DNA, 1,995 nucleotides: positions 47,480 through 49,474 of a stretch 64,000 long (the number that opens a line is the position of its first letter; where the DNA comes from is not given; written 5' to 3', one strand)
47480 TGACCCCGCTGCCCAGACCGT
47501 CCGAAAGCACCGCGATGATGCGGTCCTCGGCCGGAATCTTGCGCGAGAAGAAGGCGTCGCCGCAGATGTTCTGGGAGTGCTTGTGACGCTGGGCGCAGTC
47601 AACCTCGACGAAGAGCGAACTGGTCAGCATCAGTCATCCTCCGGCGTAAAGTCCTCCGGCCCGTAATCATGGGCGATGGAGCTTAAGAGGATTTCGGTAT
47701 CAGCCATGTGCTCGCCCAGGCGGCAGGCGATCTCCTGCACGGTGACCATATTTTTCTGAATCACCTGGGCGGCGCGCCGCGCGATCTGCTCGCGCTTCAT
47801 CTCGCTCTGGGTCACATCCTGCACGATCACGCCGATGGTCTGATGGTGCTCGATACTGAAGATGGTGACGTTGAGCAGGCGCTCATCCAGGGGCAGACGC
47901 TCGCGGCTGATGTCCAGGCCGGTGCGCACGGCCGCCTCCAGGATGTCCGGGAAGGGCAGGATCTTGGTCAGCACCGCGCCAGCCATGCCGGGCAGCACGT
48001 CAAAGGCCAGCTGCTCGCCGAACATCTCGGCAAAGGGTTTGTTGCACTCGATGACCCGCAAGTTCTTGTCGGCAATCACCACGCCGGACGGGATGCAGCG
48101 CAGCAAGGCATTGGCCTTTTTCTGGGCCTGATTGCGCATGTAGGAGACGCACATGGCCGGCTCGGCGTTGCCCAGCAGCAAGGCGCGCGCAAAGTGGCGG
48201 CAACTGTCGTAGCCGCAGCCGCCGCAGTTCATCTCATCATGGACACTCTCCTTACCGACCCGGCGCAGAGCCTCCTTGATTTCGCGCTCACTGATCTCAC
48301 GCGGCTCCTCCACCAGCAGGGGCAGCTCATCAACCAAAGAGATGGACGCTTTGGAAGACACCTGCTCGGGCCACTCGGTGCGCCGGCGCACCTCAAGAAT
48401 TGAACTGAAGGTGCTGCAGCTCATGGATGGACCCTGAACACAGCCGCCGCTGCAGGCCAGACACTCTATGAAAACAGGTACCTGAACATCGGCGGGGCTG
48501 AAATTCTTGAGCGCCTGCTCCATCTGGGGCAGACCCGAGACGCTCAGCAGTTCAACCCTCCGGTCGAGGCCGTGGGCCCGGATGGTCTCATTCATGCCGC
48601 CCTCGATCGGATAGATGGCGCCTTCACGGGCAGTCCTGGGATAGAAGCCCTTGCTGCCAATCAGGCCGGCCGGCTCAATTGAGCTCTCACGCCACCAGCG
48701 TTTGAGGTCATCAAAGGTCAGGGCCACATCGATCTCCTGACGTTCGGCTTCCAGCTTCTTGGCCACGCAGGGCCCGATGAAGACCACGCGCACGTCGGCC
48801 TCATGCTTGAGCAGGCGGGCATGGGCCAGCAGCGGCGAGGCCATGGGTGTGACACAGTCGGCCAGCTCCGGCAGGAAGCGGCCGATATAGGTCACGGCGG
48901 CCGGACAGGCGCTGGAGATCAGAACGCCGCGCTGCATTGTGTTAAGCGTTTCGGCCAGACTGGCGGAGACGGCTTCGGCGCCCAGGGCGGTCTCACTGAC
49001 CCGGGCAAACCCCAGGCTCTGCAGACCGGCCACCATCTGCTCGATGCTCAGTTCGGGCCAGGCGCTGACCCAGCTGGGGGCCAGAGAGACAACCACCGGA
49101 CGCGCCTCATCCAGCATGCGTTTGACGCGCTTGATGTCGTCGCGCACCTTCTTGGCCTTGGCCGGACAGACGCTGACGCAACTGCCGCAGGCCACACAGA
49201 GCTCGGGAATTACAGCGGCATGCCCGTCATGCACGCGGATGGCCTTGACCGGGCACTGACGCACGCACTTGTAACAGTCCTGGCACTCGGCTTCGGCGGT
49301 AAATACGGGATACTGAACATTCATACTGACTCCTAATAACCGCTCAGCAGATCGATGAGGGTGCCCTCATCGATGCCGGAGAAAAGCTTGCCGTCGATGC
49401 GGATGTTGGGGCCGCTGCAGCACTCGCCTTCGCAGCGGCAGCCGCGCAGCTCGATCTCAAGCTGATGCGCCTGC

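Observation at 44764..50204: hfs/HydS-like regulatory hydrogenase module headed by Rex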

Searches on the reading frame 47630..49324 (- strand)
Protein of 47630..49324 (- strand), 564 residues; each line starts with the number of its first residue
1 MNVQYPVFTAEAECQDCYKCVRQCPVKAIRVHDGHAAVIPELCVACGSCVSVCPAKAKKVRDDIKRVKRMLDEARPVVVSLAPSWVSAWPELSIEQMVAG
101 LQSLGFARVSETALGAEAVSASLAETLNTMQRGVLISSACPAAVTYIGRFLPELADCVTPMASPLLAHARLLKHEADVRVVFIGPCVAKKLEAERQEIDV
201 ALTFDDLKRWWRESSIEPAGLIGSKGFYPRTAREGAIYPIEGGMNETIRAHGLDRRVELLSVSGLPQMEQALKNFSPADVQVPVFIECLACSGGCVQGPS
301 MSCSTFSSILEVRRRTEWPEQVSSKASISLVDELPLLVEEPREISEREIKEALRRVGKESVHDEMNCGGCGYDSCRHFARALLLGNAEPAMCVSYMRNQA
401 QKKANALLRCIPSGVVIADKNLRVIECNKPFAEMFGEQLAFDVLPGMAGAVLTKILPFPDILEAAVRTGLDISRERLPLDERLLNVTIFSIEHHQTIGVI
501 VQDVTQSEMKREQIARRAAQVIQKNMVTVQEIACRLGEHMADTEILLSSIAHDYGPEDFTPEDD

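Call 3: search_protein_families(library=pfam, proteins=[window:47630-49324:-], max_evalue=0.01)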
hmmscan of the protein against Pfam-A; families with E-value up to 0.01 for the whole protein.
window:47630-49324:- (564 aa): 12 families
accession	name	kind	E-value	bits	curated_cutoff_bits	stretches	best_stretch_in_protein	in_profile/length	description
PF02906.19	Fe_hyd_lg_C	-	3.6e-44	151.7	22.1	1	76-299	2-245/245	Iron only hydrogenase large subunit, C-terminal domain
PF04060.18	FeS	-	1.6e-09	37.8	23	1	365-393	4-32/33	Putative Fe-S cluster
PF13237.11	Fer4_10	-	6.7e-08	32.8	25.5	1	11-54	6-53/53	4Fe-4S dicluster domain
PF14697.11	Fer4_21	-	2.3e-07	31.2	35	1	11-55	5-53/59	4Fe-4S dicluster domain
PF12838.12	Fer4_7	-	2.5e-07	31.5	27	1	14-57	2-52/52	4Fe-4S dicluster domain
PF13188.13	PAS_8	-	8.8e-07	29.1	21.8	1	406-444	5-38/65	PAS domain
PF00037.32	Fer4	-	1.3e-06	28.4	21.1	2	38-57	3-22/24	4Fe-4S binding domain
PF13187.11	Fer4_9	-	1.6e-06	28.4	27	1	13-56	1-50/52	4Fe-4S dicluster domain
PF25160.1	LdpA_Fe-S-bd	-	3.3e-05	24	27.6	1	16-56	4-41/49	LdpA Fe-S cluster-binding domain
PF13484.11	Fer4_16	-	0.00024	22.3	30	0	43-61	2-20/66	4Fe-4S double cluster binding domain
PF12797.12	Fer4_2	-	0.0006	20.1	24.5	1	37-55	4-22/22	4Fe-4S binding domain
PF12837.12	Fer4_6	-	0.00095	19.5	25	1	36-57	2-23/24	4Fe-4S binding domain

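Call 4: search_protein_families(library=ncbifam, proteins=[window:47630-49324:-], max_evalue=0.01)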
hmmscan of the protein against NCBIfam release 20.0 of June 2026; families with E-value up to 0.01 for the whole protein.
window:47630-49324:- (564 aa): 68 families (the best 25 are shown)
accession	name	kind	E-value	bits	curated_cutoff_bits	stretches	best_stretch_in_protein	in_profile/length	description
TIGR04105.1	FeFe_hydrog_B1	subfamily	6.5e-56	189.9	450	1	19-301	165-458/462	monomeric [FeFe] hydrogenase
TIGR02512.1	FeFe_hydrog_A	subfamily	5.7e-27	94.6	405.95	2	41-247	50-288/375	[FeFe] hydrogenase, group A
NF040763.1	FeFe_hydrog_A6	exception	5e-25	87.9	765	1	42-200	189-369/571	NADH-dependent [FeFe] hydrogenase, group A6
NF040762.1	Hydr_FeFe_Clost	exception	5.5e-15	55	900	1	42-200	188-368/572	ferredoxin hydrogenase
TIGR01944.1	rnfB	subfamily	8.3e-13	48.3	68.7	2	7-68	108-170/190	RnfABCDGE type electron transport complex subunit B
NF005506.0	PRK07118.1-5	equivalog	1.5e-12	47.6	388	2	10-67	214-273/279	Fe-S cluster domain-containing protein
NF006446.0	PRK08764.1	equivalog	1.1e-10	41.6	220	2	8-57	82-132/139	Rnf electron transport complex subunit RnfB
NF005503.0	PRK07118.1-2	equivalog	2.1e-10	40.3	252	1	14-62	140-188/292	RnfABCDGE type electron transport complex subunit B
TIGR02700.1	flavo_MJ0208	hypoth_equivalog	2e-09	37.1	251.35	1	5-72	141-208/234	dihydromethanopterin reductase (acceptor)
NF041836.1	rnfB_Methano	equivalog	2.4e-09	37.1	445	1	11-60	215-264/265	Rnf electron transport complex subunit RnfB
NF005504.0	PRK07118.1-3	equivalog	2.7e-09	36.8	437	2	11-57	218-264/293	Fe-S cluster domain-containing protein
NF038196.1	ferrodoxin_EFR1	subfamily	6.2e-09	36.2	75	1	8-67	180-238/242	EFR1 family ferrodoxin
NF058577.1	FdxA_fam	equivalog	9.1e-09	35.4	65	1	10-57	5-52/52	4Fe-4S ferredoxin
NF005505.0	PRK07118.1-4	equivalog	9.6e-09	35.1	378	1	11-60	215-264/265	Fe-S cluster domain-containing protein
TIGR04041.1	activase_YjjW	hypoth_equivalog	2e-08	34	250.2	1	12-60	41-89/276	YjjW family glycine radical enzyme activase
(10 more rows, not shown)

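Call 10: find_homologous_proteins(query=window:47630-49324:-, max_evalue=1e-20)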
Query window:47630-49324:- (564 aa): 7468 proteins with E <= 1e-20 among 8000 candidates; the best 120 are listed.
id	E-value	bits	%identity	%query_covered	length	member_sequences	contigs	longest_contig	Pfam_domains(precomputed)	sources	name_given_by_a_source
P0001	0.0e+0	1269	100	100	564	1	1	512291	PF14697.12,PF13188.14,PF02906.20,PF04060.19,PF00037.33,PF12838.13,PF13237.12,PF13187.12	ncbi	-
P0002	1.3e-212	725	59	98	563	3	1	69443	PF14697.12,PF13188.14,PF02906.20,PF04060.19,PF00037.33,PF12838.13,PF13237.12,PF13187.12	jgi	-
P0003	1.4e-211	722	59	98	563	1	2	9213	PF14697.12,PF13188.14,PF02906.20,PF04060.19,PF00037.33,PF12838.13,PF13237.12,PF13187.12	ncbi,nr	ncbi:MAG: Iron hydrogenase 1 [Deltaproteobacteria bacterium ADurb.Bin510]|nr:MAG: Iron hydrogenase 1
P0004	3.0e-203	694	57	98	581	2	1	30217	PF14697.12,PF13188.14,PF02906.20,PF04060.19,PF00037.33,PF12838.13,PF25160.2,PF13237.12,PF13187.12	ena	-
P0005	2.0e-201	688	56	100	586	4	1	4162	PF14697.12,PF13188.14,PF02906.20,PF04060.19,PF00037.33,PF12838.13,PF13237.12,PF13187.12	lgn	-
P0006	7.9e-201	686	57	98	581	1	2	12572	PF14697.12,PF13188.14,PF02906.20,PF04060.19,PF00037.33,PF08448.17,PF12838.13,PF13237.12,PF13187.12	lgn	-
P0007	9.2e-201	686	55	100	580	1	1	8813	PF14697.12,PF13188.14,PF02906.20,PF04060.19,PF12837.13,PF00037.33,PF08448.17,PF12838.13,PF13237.12,PF13187.12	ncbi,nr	ncbi:MAG: PAS domain-containing protein [Planctomycetes bacterium]|nr:PAS domain-containing protein 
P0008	3.4e-195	668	54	99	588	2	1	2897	PF14697.12,PF13188.14,PF02906.20,PF04060.19,PF12837.13,PF00037.33,PF13484.12,PF12838.13,PF25160.2,PF13237.12,PF13187.12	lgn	-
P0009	3.7e-195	668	54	99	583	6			PF14697.12,PF13188.14,PF02906.20,PF04060.19,PF12837.13,PF00037.33,PF12838.13,PF13237.12,PF13187.12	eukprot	eukprot:TRINITY_DN3277_c0_g1_i1.p1 TRINITY_DN3277_c0_g1~~TRINITY_DN3277_c0_g1_i1.p1 ORF type:complet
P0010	1.5e-194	666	54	99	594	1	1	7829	PF14697.12,PF13188.14,PF02906.20,PF04060.19,PF12837.13,PF00037.33,PF12838.13,PF13237.12,PF13187.12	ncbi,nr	ncbi:MAG: [Fe-Fe] hydrogenase large subunit C-terminal domain-containing protein [Victivallales bact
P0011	1.4e-192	659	54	99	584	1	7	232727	PF14697.12,PF02906.20,PF04060.19,PF00037.33,PF12838.13,PF13237.12,PF13187.12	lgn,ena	-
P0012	1.4e-192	659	53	100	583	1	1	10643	PF14697.12,PF13188.14,PF02906.20,PF04060.19,PF00037.33,PF12838.13,PF13237.12,PF13187.12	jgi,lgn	-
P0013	1.5e-192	659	53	100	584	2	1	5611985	PF14697.12,PF13188.14,PF02906.20,PF04060.19,PF12837.13,PF00037.33,PF12838.13,PF13237.12,PF13187.12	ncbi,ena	-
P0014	3.9e-192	658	54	98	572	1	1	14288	PF14697.12,PF02906.20,PF04060.19,PF12837.13,PF00037.33,PF12838.13,PF13237.12,PF13187.12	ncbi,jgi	ncbi:MAG: [Fe-Fe] hydrogenase large subunit C-terminal domain-containing protein [Lentisphaeria bact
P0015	4.8e-192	657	54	99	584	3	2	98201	PF14697.12,PF13188.14,PF02906.20,PF04060.19,PF00037.33,PF12838.13,PF13237.12,PF13187.12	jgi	jgi:iron only hydrogenase large subunit-like protein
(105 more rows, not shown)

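Call 11: find_encoding_contigs(protein=P0001, flank=10000, max_places=3)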
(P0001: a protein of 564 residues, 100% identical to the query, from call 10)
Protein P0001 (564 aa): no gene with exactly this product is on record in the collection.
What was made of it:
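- Tried and rejected: find_encoding_contigs for the window's own HydS was not on record (call 11).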

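Call 20: find_related_loci(query=window:47630-49324:-, collection=genome_contigs, flank=10000)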
Query window:47630-49324:- (564 aa) in genome_contigs; peptide patterns used: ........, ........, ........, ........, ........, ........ (x = any residue, [..] = any of these).
599 stretches matched a pattern (row limit reached: there are more); 539 encode a relative of the query (tblastn E <= 1e-3); the best 80 are kept; 80 distinct loci.
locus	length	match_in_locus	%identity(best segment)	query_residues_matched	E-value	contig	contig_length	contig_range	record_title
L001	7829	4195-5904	54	1-559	0e+0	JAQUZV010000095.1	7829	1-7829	MAG: Victivallales bacterium isolate STD2_269 NODE_38105_length_7829_cov_2.842638_Sandtown_D2, whole genome shotgun sequ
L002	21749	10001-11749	53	1-563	0e+0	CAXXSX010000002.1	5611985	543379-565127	MAG: Victivallales bacterium isolate 56fe3c74-01ca-462c-9ae8-43b0e1f46eca genome assembly, contig: contig_2, whole genom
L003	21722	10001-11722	53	1-562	0e+0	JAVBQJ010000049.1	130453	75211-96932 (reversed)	MAG: Victivallaceae bacterium isolate EPI_MAG_00163 c_000008655846, whole genome shotgun sequence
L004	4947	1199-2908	53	1-559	0e+0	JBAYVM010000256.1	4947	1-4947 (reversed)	MAG: Victivallaceae bacterium isolate SO_2016_LW3_6 scaffold29183_LW162_2016, whole genome shotgun sequence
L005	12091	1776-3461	51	5-553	0e+0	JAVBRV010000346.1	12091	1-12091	MAG: Victivallaceae bacterium isolate EPI_MAG_00205 c_000003038307, whole genome shotgun sequence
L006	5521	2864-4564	53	1-554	0e+0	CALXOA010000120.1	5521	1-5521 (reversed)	MAG: uncultured Victivallis sp. isolate E02__bin296 genome assembly, contig: E02__k127_1169566, whole genome shotgun seq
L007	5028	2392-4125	52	1-564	0e+0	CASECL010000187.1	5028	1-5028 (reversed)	uncultured bacterium isolate Batch5_idba_bin.935 genome assembly, contig: Batch5_idba_bin.935.fa_k87_21941167, whole gen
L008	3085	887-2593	52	1-558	0e+0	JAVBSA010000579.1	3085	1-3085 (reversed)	MAG: Victivallis sp. isolate EPI_MAG_00211 c_000007153636, whole genome shotgun sequence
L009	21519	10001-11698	52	1-554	0e+0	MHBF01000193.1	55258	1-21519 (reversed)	MAG: Lentisphaerae bacterium GWF2_44_16 gwf2_scaffold_756, whole genome shotgun sequence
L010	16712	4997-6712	52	1-563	0e+0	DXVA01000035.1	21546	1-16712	MAG TPA_asm: Lentisphaeria bacterium isolate HRGM_Genome_2866 HRGM_Genome_2866_35, whole genome shotgun sequence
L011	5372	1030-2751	52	1-562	0e+0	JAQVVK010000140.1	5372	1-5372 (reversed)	MAG: Victivallaceae bacterium isolate STF1_78 NODE_60435_length_5372_cov_2.418684_Sandtown_F1, whole genome shotgun sequ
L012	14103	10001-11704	52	1-557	0e+0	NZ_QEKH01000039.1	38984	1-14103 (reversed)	Victivallis vadensis strain DSM 14823 Ga0215691_139, whole genome shotgun sequence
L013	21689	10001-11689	52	1-554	0e+0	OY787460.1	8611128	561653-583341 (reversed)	MAG: Victivallales bacterium isolate c43507a4-3b0a-454f-a213-a96987c4837a genome assembly, chromosome: 1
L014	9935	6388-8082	50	1-554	0e+0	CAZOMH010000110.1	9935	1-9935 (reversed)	MAG TPA_asm: uncultured Nitrospirales bacterium isolate SRP089250_co1_98 genome assembly, contig: NODE_12417_length_9935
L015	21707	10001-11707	50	1-558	0e+0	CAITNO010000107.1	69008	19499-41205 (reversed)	MAG: Candidatus Hydrogenedentes bacterium isolate AlinenLipids_bin-3554 genome assembly, contig: bin-3554:107/159, whole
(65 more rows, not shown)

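Call 30: search_dna_similar(query=window:47630-49324:-, collection=plasmids, mode=protein, max_rows=20)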
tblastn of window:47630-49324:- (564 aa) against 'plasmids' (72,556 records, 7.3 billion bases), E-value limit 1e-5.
Records with a match: 20; places in all: 30; records where one place covers at least 80% of the query: 3.
Best place of each record, by identity: <60% 20.
By first word of the organism name: Cetobacterium 4; Subdoligranulum 2; Parabacteroides 2; Paraclostridium 2; Ruminococcus 1; Acetoanaerobium 1; Monoglobus 1; Butyrivibrio 1; Bacteroides 1; Phocaeicola 1; and 4 more.
By predicted mobility (MOB-suite, as given by PLSDB): non-mobilizable 19; mobilizable 1.
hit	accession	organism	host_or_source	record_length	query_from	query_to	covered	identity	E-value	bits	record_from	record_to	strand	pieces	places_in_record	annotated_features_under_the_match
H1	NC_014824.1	Ruminococcus albus 7 = DSM 20455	-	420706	11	550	96%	33.5%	9e-81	283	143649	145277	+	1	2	[Fe-Fe] hydrogenase large subunit C-terminal domain-containing protein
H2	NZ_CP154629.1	Acetoanaerobium noterae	cell culture,Sludge of a digestion ...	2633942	11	550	96%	31.0%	2e-74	265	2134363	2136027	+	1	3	none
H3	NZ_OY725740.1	Monoglobus pectinilyticus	-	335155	11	550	96%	30.6%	4e-74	264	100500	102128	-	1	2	[Fe-Fe] hydrogenase large subunit C-terminal domain-containing protein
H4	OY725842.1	Subdoligranulum variabile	-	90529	14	407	70%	27.7%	2e-26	122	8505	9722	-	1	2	record has no annotation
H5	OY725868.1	Subdoligranulum variabile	-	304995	11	329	57%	27.6%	5e-25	117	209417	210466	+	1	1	record has no annotation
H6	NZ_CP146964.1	Butyrivibrio fibrisolvens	Bovinae,Bovine rumen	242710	20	298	49%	29.4%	1e-25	119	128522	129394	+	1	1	4Fe-4S dicluster domain-containing protein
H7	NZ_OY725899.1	Bacteroides finegoldii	-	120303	20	315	52%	27.5%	5e-23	111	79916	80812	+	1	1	4Fe-4S dicluster domain-containing protein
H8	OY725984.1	Phocaeicola massiliensis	-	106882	20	300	50%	28.8%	4e-26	121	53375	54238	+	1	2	record has no annotation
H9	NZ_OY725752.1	Parabacteroides distasonis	-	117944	20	299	50%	28.8%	1e-22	110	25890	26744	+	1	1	monomeric [FeFe] hydrogenase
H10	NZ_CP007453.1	Peptoclostridium acidaminophilum DSM 3953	black mud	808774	43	298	45%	26.8%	9e-11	73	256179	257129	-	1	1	NADH-dependent [FeFe] hydrogenase, group A6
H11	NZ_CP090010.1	Desulfobaculum bizertense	cell culture,rust layer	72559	14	298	51%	24.1%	1e-9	69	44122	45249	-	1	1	[FeFe] hydrogenase, group A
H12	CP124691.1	Paraclostridium bifermentans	Whole organism,peat soil sample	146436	14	296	50%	23.7%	5e-9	67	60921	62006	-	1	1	none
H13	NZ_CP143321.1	Cetobacterium somerae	intestine of Yellow Catfish,pure culture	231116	42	298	46%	25.9%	3e-7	62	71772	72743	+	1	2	NADH-dependent [FeFe] hydrogenase, group A6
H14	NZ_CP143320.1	Cetobacterium somerae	intestine of Yellow Catfish,pure culture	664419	18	298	50%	23.7%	9e-15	86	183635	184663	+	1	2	[FeFe] hydrogenase, group A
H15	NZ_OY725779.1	Parabacteroides distasonis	-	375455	43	284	43%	26.7%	4e-9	67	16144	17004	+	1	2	NADH-dependent [FeFe] hydrogenase, group A6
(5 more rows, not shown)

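Call 31: get_annotated_region(hit=H1, flank=9000)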
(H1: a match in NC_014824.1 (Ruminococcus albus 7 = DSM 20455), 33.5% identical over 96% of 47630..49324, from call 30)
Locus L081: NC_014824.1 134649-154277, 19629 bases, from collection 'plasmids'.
description: Ruminococcus albus 7 = DSM 20455 plasmid pRUMAL01, complete sequence
organism: Ruminococcus albus 7 = DSM 20455 (NCBI taxid 697329)
taxonomy: Bacteria; Bacillota; Clostridia; Eubacteriales; Oscillospiraceae; Ruminococcus; Ruminococcus albus; Ruminococcus albus 7 = DSM 20455
host: -; source: -; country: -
typing (MOB-suite, as given by PLSDB): mobilizable; relaxase MOBP
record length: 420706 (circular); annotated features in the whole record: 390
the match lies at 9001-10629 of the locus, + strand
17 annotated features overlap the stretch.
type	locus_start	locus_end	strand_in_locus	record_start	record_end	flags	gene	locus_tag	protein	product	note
CDS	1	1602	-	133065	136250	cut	-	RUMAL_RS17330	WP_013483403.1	amidase domain-containing protein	-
CDS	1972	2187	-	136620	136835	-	-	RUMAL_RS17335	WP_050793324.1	hypothetical protein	-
CDS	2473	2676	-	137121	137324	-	-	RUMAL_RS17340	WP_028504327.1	helix-turn-helix domain-containing protein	-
CDS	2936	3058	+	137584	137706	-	-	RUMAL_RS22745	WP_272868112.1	hypothetical protein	-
CDS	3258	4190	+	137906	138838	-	-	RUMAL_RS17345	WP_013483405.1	LysR family transcriptional regulator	GO:0006355 - regulation of DNA-templated transcription [Evidence IEA]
CDS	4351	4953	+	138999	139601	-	-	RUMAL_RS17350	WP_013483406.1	redox-sensing transcriptional repressor Rex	-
CDS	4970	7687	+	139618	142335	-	adhE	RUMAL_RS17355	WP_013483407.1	bifunctional acetaldehyde-CoA/alcohol dehydrogenase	GO:0006066 - alcohol metabolic process [Evidence IEA]; GO:0015976 - carbon utilization [Evidence IEA]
CDS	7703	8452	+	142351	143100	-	-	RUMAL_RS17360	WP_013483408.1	phosphotransferase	-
CDS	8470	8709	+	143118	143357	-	-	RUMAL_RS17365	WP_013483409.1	(2Fe-2S) ferredoxin domain-containing protein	-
CDS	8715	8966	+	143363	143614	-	-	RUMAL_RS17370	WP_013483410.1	(2Fe-2S) ferredoxin domain-containing protein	-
CDS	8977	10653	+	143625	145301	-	-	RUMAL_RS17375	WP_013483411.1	[Fe-Fe] hydrogenase large subunit C-terminal domain-containing protein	-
CDS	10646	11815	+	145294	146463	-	-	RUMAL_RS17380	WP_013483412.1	SpoIIE family protein phosphatase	-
CDS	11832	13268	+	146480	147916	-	-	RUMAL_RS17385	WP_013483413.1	4Fe-4S dicluster domain-containing protein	-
CDS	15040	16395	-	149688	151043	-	-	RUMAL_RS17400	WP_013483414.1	AAA family ATPase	-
CDS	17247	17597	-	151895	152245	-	-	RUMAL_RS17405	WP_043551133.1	hypothetical protein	-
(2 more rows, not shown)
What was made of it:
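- R. albus has a Rex-headed eight-gene cluster with the same parts (call 31).
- Tried and rejected: I used the annotated plasmid record instead (call 31).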

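Call 32: get_annotated_region(hit=H3, flank=8000)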
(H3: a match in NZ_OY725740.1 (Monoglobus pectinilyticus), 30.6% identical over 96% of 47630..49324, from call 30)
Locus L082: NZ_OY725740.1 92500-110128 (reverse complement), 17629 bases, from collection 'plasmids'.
description: Monoglobus pectinilyticus strain Ruminococcaceae species TSDC17.2-1.2 plasmid 16, complete sequence
organism: Monoglobus pectinilyticus (NCBI taxid 1981510)
taxonomy: Bacteria; Bacillota; Clostridia; Monoglobales; Monoglobaceae; Monoglobus; Monoglobus pectinilyticus
host: -; source: -; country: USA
typing (MOB-suite, as given by PLSDB): non-mobilizable
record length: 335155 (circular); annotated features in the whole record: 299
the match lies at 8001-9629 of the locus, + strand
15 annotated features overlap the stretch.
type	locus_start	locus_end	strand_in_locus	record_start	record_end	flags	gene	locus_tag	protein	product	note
CDS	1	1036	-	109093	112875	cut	-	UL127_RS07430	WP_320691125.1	hypothetical protein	-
CDS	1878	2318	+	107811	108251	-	rpiB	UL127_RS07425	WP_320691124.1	ribose 5-phosphate isomerase B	GO:0009052 - pentose-phosphate shunt, non-oxidative branch [Evidence IEA]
CDS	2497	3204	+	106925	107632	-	-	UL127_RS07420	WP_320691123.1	hypothetical protein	-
CDS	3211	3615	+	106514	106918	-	-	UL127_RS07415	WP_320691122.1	SRPBCC family protein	-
CDS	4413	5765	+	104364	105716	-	-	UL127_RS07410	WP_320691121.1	D-alanyl-D-alanine carboxypeptidase family protein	-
CDS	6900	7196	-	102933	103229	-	-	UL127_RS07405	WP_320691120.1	helix-turn-helix transcriptional regulator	-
CDS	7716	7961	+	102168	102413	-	-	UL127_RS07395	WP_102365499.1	NAD(P)H-dependent oxidoreductase subunit E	-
CDS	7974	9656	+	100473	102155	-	-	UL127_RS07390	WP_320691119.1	[Fe-Fe] hydrogenase large subunit C-terminal domain-containing protein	-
CDS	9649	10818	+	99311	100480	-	-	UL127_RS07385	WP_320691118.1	SpoIIE family protein phosphatase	-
CDS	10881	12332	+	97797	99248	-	-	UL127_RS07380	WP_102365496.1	4Fe-4S dicluster domain-containing protein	-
CDS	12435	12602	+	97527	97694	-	-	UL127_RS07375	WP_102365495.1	4Fe-4S binding protein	-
CDS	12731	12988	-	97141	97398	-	-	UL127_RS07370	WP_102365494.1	HPr family phosphocarrier protein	GO:0009401 - phosphoenolpyruvate-dependent sugar phosphotransferase system [Evidence IEA]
CDS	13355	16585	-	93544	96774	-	-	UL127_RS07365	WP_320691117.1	PD-(D/E)XK nuclease family protein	-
CDS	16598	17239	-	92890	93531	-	-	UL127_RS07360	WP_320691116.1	HAD family phosphatase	-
CDS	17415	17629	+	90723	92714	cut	-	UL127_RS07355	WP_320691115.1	glycoside hydrolase family 13 protein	-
